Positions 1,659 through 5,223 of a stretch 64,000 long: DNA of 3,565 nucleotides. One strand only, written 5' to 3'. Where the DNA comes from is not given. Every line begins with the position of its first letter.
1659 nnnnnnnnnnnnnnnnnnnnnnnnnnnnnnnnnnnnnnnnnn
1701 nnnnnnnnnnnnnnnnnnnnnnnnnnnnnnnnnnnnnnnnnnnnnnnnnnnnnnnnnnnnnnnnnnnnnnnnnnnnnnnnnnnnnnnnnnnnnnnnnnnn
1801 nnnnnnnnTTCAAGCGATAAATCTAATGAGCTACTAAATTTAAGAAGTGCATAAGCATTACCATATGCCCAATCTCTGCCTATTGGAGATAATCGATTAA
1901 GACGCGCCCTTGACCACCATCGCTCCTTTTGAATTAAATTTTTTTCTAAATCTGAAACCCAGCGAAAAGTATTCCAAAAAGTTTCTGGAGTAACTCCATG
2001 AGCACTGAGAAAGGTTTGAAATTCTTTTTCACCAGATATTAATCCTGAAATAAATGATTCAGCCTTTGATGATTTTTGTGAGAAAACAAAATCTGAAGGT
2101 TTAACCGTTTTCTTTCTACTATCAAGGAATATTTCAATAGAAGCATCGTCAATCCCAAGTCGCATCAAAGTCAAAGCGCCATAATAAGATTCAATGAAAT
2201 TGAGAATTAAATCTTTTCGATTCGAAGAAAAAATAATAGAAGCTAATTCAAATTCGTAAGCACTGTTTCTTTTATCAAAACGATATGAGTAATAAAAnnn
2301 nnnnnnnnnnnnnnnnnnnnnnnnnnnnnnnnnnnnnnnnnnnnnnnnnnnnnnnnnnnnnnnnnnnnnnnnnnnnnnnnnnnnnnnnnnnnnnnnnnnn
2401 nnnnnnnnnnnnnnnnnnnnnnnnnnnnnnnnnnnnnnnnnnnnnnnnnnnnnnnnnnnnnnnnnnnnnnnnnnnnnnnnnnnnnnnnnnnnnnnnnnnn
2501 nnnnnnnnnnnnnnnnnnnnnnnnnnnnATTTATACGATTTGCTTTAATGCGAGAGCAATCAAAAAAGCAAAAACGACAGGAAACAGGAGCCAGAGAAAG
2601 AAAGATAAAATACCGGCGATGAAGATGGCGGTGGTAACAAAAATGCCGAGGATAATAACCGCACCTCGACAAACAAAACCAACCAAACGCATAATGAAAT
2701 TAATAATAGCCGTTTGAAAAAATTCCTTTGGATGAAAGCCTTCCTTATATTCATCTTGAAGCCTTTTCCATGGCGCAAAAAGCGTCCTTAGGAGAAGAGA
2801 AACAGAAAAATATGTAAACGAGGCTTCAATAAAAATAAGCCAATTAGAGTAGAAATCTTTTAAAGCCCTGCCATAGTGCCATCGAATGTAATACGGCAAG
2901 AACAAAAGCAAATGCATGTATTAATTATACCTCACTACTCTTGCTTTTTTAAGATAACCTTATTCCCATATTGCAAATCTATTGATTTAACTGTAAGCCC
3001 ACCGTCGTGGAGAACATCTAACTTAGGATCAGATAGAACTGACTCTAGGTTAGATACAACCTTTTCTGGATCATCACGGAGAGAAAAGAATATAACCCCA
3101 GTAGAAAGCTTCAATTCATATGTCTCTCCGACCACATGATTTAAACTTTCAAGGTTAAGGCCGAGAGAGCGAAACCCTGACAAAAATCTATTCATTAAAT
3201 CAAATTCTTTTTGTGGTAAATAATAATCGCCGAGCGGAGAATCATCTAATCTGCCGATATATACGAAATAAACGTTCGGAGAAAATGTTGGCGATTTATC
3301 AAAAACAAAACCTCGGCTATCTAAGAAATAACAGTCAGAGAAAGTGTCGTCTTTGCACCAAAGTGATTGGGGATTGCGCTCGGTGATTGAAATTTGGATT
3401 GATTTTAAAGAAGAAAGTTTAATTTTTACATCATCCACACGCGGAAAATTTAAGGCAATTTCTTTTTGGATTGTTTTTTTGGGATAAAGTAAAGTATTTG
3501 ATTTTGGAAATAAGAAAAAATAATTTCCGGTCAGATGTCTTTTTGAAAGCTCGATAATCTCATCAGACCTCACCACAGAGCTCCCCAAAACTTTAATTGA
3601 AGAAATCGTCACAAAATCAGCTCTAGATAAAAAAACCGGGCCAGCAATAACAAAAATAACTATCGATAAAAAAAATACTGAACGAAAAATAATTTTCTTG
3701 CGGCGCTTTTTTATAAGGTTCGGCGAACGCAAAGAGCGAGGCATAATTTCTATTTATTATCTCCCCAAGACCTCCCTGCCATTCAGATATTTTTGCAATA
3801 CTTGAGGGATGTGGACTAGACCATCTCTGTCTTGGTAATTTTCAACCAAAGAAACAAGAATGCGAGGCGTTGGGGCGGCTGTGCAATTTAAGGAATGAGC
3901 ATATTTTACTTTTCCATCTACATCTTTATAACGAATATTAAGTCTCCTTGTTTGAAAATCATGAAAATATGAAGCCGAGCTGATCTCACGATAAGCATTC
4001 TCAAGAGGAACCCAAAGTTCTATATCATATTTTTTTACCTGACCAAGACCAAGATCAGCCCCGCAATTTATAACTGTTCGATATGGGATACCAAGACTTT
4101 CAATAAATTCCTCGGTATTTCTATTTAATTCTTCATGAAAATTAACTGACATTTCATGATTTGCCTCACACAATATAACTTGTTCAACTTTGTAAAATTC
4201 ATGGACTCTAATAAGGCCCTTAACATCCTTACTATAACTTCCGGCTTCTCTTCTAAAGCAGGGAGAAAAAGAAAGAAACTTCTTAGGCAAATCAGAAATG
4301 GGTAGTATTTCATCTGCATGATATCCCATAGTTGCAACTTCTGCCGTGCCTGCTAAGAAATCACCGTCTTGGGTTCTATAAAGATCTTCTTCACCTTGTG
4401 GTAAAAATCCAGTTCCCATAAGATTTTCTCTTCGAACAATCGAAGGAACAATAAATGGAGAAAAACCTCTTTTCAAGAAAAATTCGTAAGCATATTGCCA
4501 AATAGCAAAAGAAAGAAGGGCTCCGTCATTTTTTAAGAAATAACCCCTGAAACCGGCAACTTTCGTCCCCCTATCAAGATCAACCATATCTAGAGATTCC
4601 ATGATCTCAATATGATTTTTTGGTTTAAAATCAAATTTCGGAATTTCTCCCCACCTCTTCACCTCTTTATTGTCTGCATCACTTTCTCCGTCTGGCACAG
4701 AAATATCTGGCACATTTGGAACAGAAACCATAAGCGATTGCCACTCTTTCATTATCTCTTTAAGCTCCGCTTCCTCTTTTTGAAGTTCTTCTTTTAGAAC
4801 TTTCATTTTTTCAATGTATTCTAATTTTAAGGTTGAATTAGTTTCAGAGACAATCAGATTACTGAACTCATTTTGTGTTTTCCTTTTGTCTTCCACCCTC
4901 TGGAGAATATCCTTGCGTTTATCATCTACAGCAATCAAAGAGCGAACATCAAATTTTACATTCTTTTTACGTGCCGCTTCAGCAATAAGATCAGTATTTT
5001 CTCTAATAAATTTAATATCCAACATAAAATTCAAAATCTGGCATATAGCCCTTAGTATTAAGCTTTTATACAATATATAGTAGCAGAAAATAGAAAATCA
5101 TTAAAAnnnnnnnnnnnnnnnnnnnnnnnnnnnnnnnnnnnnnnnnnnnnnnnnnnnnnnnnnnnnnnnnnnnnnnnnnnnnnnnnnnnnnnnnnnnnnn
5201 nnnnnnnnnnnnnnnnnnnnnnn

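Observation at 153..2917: Membrane-anchored ClpC-like AAA+ protein with a crippled D1 module, co-transcribed with a small membrane protein, ftsQ and serS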

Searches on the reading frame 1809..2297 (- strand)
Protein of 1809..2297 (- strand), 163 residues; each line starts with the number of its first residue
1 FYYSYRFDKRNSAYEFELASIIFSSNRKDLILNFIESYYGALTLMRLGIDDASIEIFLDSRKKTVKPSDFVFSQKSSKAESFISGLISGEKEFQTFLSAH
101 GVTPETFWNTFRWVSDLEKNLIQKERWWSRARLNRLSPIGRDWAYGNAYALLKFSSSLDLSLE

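Call 44: search_protein_families(library=pfam, alignment_id=A3, max_evalue=1)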
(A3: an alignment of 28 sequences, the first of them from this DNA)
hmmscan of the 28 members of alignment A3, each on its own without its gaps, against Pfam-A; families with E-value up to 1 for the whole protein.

A. member 1, seq(163 aa): 1 family
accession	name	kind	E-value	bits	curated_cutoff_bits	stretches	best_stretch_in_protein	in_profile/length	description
PF16528.11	Exo84_C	-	0.09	13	32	1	42-66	84-108/205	Exocyst component 84 C-terminal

B. families by the number of members that match (of 28 scanned): 4 families
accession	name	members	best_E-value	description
PF00046.35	Homeodomain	1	0.018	Homeodomain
PF05147.19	LANC_like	1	0.07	Lanthionine synthetase C-like protein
PF04949.18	Transcrip_act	1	0.072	Transcriptional activator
PF16528.11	Exo84_C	1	0.09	Exocyst component 84 C-terminal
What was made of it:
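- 1914..2267 (-): Diverged Clp_N-like N-domain, aa 88-205. Repeat 1 has four helices; repeat 2 lacks its first helix. No Pfam hit (call 44).
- On Clp/Hsp100 class I AAA+ (two tandem AAA+ modules): Pfam finds nothing (call 44).
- Tried and rejected: Single sequences at E up to 1 gave nothing relevant (call 44).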

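Call 49: predict_structure(alignment_id=A3)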
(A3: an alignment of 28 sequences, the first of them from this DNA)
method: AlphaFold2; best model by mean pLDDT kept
length: 163 residues; sequences in the alignment: 28
mean_pLDDT: 83.5   pTM: 0.75
mean pLDDT of the five models: 83.5, 82.7, 82.6, 82.3, 80.9
residues with pLDDT >= 90: 86; 70-90: 46; 50-70: 21; < 50: 10
segments of 3 or more residues with pLDDT < 50: 158-163
pLDDT, mean of each block of 10 residues (from residue 1): 66 87 85 95 98 97 90 89 94 97 98 95 82 68 53 53 47
secondary structure, 60 per line:
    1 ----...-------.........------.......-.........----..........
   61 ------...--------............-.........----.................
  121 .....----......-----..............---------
elements in order: H15-23 H30-36 H38-46 H51-60 H78-89 H91-99 H104-125 H130-135 H141-154
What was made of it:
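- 1914..2267 (-): AF2 pLDDT 83.5 (call 49).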

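Call 54: fold_search(model_id=the predicted structure, library=pdb)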
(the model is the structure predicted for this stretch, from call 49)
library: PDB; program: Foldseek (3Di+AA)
matches with E <= 10: 69; with E <= 0.001: 0
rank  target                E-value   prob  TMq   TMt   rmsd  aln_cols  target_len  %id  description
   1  9din_A                1.9e-01  0.82  0.34  0.37   8.5       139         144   15  Structure of ClpC1 N-terminal Domain complexed with semi-synthetic Rufomycin analog (released 2025-04-16)
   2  5gui                  3.1e-01  0.82  0.35  0.38   6.5       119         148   17  Crystal structure of the N-terminal Domain of Caseinolytic protease associated chaperone ClpC1 from Arabidopsis thaliana (released 2017-03-22)
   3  2y1r_F                3.7e-01  0.77  0.35  0.41   6.7       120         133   17  Structure of MecA121 & ClpC N-domain complex (released 2011-03-16)
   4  3wdd_A                3.7e-01  0.66  0.35  0.38   7.9       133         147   17  Mutant N-terminal domain of Mycobacterium tuberculosis ClpC1, F2Y, bound to Cyclomarin A (released 2013-09-18)
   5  3wde_A                4.1e-01  0.63  0.35  0.38   8.0       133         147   16  Mutant N-terminal domain of Mycobacterium tuberculosis ClpC1, F80Y, bound to Cyclomarin A (released 2013-09-18)
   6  2y1r_A                9.2e-01  0.54  0.36  0.40   6.5       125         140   18  Structure of MecA121 & ClpC N-domain complex (released 2011-03-16)
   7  8b3s_Z                9.2e-01  0.51  0.34  0.37   7.6       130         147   15  Structure of YjbA in complex with ClpC N-terminal Domain (released 2023-12-27)
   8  3wdc_A                1.0e+00  0.41  0.35  0.38   7.9       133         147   17  N-terminal domain of Mycobacterium tuberculosis ClpC1 bound to Cyclomarin A (released 2013-09-18)
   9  8ibp_A                1.0e+00  0.30  0.31  0.35   7.6       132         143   15  Crystal structure of Mycobacterium tuberculosis R21K ClpC1 N-terminal domain in complex with Lassomycin (released 2023-09-20)
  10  2y1r_B                1.2e+00  0.47  0.35  0.40   6.5       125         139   18  Structure of MecA121 & ClpC N-domain complex (released 2011-03-16)
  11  5hbn                  1.3e+00  0.30  0.34  0.37   7.0       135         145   17  ClpC N-terminal domain with bound phospho-arginine (released 2016-10-12)
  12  4iod_A                1.4e+00  0.35  0.35  0.39   7.4       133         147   15  Preliminary structural investigations of a malarial protein secretion system. (released 2014-04-23)
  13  3fes_C                1.5e+00  0.33  0.34  0.38   7.3       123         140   20  Crystal Structure of the ATP-dependent Clp Protease ClpC from Clostridium difficile (released 2008-12-16)
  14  4p15                  1.6e+00  0.41  0.38  0.44   5.9       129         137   19  Structure of the ClpC N-terminal domain from an alkaliphilic Bacillus lehensis G1 species (released 2014-07-30)
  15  8b9u_A                1.6e+00  0.35  0.36  0.41   6.8       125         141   17  Structure of ClpC1 NTD from Mycobacterium tuberculosis (released 2023-07-05)
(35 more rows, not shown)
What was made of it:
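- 1914..2267 (-): Top 15 Foldseek PDB hits are all Clp N-domains, probability up to 0.82 but E 0.2-2 and TM 0.35-0.44 (call 54).
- On Clp/Hsp100 class I AAA+ (two tandem AAA+ modules): The top 15 Foldseek hits are all Clp N-domains, but with E 0.2-2 and TM 0.35-0.44 (call 54).
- Closest known: PTEX HSP101-EXP2. Same: HSP101 N-domains are among the structural matches (call 54).
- HSP101 N-domains are among the Foldseek hits (call 54).
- Tried and rejected: Modelling the isolated N-domain fixed this (calls 49, 54).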

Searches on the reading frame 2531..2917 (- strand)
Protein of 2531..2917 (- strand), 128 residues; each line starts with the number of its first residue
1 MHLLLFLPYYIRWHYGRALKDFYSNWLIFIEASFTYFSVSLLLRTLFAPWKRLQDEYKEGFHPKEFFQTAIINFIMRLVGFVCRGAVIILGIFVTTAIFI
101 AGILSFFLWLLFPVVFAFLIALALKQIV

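Call 4: search_protein_families(library=pfam, proteins=[window:2531-2917:-], max_evalue=0.01)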
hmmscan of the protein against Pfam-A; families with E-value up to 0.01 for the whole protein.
window:2531-2917:- (128 aa): 0 families

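Call 5: search_protein_families(library=ncbifam, proteins=[window:2531-2917:-], max_evalue=0.01)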
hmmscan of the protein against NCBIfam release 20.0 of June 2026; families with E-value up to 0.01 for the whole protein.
window:2531-2917:- (128 aa): 0 families

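Call 63: list_cluster_members(proteins=[P0001, window:2531-2917:-])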
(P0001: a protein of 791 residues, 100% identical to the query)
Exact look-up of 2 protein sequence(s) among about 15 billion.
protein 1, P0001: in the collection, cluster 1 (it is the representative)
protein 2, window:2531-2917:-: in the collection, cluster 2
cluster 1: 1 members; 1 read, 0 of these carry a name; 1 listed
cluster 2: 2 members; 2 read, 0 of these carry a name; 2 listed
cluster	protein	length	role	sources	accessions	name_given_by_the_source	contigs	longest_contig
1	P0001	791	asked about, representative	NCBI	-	-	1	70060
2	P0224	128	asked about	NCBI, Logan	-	-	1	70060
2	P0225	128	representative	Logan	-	-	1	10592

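Call 65: search_protein_families(library=pfam, alignment_id=A7, max_evalue=1)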
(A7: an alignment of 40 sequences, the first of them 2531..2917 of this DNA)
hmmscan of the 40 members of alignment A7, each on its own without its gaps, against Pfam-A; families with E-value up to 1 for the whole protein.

A. member 1, window:2531-2917:- (128 aa): 1 family
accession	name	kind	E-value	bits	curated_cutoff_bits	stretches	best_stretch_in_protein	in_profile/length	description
PF20990.2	DUF2207_C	-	0.49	10.5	33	1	48-120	109-186/247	Predicted membrane protein (DUF2207) C-terminal domain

B. families by the number of members that match (of 40 scanned): 17 families
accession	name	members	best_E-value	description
PF20990.2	DUF2207_C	6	0.16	Predicted membrane protein (DUF2207) C-terminal domain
PF24195.1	DUF7420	2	0.022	Family of unknown function (DUF7420)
PF17113.10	AmpE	2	0.032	Regulatory signalling modulator protein AmpE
PF15049.11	DUF4534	1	0.028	Protein of unknown function (DUF4534)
PF06417.17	EMC4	1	0.044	ER membrane protein complex subunit 4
PF11670.13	MSP1a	1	0.048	Major surface protein 1a (MSP1a)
PF15926.10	RNF220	1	0.064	E3 ubiquitin-protein ligase RNF220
PF11658.13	CBP_BcsG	1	0.13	Cellulose biosynthesis protein BcsG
PF14904.11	FAM86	1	0.21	Family of unknown function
PF05820.16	Ac81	1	0.25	Baculoviridae AC81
PF14017.11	DUF4233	1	0.28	Protein of unknown function (DUF4233)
PF05546.16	She9_MDM33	1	0.36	She9 / Mdm33 family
PF02660.20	G3P_acyltransf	1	0.4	Glycerol-3-phosphate acyltransferase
PF25667.1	ASFV_P17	1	0.45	African swine fever virus minor capsid protein p17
PF04159.19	NB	1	0.45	NB glycoprotein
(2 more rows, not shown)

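Call 66: search_solved_structures(query=A7, max_evalue=10)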
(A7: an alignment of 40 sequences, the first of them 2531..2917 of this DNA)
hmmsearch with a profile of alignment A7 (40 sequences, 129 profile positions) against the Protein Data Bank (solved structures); distinct sequences matched with E-value up to 10: 2.
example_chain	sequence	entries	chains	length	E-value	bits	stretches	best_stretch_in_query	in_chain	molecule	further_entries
7k0i_C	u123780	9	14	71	0.36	14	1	19-54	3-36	Serine palmitoyltransferase small subunit A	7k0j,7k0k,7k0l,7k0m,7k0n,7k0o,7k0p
6m4n_D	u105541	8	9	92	0.62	13.2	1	18-54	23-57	Serine palmitoyltransferase small subunit A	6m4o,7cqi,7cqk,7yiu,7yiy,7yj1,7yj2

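Call 67: find_homologous_proteins(query=A7, max_evalue=0.001)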
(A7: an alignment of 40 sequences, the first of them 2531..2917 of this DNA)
Query A7 (40 sequences) (128 aa, profile of the alignment): 324 proteins with E <= 0.001 among 3630 candidates; the best 120 are listed.
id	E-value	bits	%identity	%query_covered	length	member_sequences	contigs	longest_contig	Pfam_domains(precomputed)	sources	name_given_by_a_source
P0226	1.5e-44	169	32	83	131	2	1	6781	-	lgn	-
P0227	3.1e-44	168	31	91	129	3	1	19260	-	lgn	-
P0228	5.0e-44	167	28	94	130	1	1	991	-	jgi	jgi:hypothetical protein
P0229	5.1e-44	167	29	94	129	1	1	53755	-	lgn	-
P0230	5.6e-44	167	35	89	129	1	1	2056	-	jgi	jgi:hypothetical protein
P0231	7.4e-44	167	27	91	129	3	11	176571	-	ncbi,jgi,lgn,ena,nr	ncbi:hypothetical protein GW937_01630 [Candidatus Kaiserbacteria bacterium]|nr:hypothetical protein 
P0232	9.4e-44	166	33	82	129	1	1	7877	-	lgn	-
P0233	1.2e-43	166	27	90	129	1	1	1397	-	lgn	-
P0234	1.3e-43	166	31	100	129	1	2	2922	-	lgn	-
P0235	1.4e-43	166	30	91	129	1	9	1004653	-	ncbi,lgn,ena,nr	ncbi:MAG: hypothetical protein KC877_05160 [Candidatus Kaiserbacteria bacterium]|nr:hypothetical pro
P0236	2.1e-43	165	33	84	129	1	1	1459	-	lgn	-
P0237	2.3e-43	165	31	91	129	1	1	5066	-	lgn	-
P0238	2.5e-43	165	31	97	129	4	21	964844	-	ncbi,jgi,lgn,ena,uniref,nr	ncbi:hypothetical protein A3I99_04485 [Candidatus Kaiserbacteria bacterium RIFCSPLOWO2_02_FULL_45_11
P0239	2.6e-43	165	35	84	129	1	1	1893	-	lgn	-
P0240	3.1e-43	165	26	94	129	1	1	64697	-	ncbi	-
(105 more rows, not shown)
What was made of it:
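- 2531..2917 (-): Obligate small membrane partner, 128 aa. Conserved N-half with YxxWHY and FSPWKR motifs, then a C-terminal TM hairpin. 324 clusters, all named hypothetical (one: small-conductance mechanosensitive channel) (call 67).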

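Call 93: search_protein_families(library=padloc, proteins=[window:2531-2917:-], max_evalue=0.001)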
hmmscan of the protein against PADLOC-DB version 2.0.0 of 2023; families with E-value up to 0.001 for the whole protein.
window:2531-2917:- (128 aa): 0 families

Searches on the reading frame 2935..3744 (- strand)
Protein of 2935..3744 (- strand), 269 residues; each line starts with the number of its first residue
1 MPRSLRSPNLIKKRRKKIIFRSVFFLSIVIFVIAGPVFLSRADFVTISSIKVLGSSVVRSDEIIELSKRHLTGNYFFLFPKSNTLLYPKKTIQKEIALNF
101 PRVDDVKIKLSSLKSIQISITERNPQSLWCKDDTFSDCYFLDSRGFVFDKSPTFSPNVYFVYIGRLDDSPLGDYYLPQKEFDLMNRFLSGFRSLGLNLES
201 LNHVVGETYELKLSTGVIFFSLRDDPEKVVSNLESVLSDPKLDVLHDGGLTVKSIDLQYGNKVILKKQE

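Call 4: search_protein_families(library=pfam, proteins=[window:2935-3744:-], max_evalue=0.01)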
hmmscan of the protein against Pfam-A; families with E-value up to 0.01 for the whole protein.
window:2935-3744:- (269 aa): 1 family
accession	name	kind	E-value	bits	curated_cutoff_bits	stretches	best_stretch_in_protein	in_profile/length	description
PF08478.15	POTRA_1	-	1e-05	26.2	23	1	46-123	2-69/69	POTRA domain, FtsQ-type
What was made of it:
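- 2935..3744 (-): FtsQ-like protein, 269 aa (TM segment plus POTRA_1), 17 nt upstream of the partner gene. Pfam POTRA_1, E 1e-5, 26.2 bits against a cut-off of 23 (call 4).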

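Call 5: search_protein_families(library=ncbifam, proteins=[window:2935-3744:-], max_evalue=0.01)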
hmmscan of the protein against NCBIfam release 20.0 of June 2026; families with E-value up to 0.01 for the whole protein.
window:2935-3744:- (269 aa): 0 families

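Call 93: search_protein_families(library=padloc, proteins=[window:2935-3744:-], max_evalue=0.001)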
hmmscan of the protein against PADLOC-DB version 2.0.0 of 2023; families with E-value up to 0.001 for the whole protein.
window:2935-3744:- (269 aa): 0 families

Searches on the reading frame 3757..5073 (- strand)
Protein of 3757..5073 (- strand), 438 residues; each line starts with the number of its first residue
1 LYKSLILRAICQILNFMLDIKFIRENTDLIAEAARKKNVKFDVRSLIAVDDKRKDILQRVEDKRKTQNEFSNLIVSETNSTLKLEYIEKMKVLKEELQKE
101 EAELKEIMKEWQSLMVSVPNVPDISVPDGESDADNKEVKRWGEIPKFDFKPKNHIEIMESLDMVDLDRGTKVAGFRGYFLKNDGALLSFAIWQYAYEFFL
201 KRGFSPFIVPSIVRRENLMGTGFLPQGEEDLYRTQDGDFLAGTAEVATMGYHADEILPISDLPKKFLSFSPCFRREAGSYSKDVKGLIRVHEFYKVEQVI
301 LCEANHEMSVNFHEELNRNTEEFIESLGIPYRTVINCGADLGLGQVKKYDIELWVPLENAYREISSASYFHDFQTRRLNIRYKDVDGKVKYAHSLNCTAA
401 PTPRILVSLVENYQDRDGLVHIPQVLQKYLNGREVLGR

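Call 4: search_protein_families(library=pfam, proteins=[window:3757-5073:-], max_evalue=0.01)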
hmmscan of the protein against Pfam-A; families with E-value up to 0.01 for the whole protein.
window:3757-5073:- (438 aa): 3 families
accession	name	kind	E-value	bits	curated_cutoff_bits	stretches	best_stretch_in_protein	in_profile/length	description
PF00587.30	tRNA-synt_2b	-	6.8e-29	101.6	29.3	1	240-413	13-179/179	tRNA synthetase class II core domain (G, H, P, S and T)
PF02403.27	Seryl_tRNA_N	-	6.1e-20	71.9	28.2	1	17-122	1-108/108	Seryl-tRNA synthetase N-terminal domain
PF03993.17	DUF349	-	0.0031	18.2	23.9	1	56-113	9-68/75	Domain of Unknown Function (DUF349)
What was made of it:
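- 3757..5073 (-): Seryl-tRNA synthetase. The likely true start is the Met at about 5025. First gene of the same-strand run; linked only in the closer relatives. Pfam Seryl_tRNA_N and tRNA-synt_2b (call 4).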
